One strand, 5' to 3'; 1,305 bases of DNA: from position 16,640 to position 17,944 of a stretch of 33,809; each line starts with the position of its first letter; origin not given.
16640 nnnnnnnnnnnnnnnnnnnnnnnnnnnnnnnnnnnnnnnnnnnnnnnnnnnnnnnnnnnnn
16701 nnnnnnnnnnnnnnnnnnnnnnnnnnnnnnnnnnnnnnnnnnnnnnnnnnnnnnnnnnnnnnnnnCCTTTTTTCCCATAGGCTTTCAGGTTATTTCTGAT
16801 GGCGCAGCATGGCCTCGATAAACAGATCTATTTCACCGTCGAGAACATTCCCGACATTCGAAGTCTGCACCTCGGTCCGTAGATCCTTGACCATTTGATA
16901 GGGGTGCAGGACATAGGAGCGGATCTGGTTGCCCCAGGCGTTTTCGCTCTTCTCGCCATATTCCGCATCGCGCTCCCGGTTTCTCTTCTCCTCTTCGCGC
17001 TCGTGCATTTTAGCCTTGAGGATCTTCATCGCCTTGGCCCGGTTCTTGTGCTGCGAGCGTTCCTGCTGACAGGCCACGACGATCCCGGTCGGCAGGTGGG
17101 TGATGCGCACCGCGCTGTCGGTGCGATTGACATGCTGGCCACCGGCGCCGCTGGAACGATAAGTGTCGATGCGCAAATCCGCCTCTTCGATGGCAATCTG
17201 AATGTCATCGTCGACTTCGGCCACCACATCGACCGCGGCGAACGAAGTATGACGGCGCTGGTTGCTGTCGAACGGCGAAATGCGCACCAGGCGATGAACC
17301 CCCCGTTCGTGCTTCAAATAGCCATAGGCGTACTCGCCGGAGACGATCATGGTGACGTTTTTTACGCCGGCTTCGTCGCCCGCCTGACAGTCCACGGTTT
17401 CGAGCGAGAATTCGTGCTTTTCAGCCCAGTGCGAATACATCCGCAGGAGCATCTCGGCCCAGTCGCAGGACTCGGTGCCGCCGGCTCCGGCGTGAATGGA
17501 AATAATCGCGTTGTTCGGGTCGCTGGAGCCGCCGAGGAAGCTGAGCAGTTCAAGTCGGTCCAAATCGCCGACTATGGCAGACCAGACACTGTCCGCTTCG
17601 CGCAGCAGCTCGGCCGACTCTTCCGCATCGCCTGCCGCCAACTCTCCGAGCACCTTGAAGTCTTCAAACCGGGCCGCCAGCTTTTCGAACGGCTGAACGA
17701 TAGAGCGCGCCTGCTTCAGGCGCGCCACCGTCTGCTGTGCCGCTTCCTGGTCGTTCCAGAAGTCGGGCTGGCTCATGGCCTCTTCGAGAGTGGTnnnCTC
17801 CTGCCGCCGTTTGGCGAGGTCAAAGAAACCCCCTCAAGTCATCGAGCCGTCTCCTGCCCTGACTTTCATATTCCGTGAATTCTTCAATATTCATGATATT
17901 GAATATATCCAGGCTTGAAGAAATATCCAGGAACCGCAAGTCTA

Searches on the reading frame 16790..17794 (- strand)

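Call 51: search_protein_families(library=pfam, proteins=[window:16790-17794:-], max_evalue=0.00001)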
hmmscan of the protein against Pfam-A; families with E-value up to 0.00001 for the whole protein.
window:16790-17794:- (334 aa): 2 families
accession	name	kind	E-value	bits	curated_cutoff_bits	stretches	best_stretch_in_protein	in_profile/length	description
PF03462.23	PCRF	-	8.1e-56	189.3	24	1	2-188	7-194/194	PCRF domain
PF00472.26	RF-1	-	3.6e-44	149.9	35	1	196-306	1-116/116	RF-1 domain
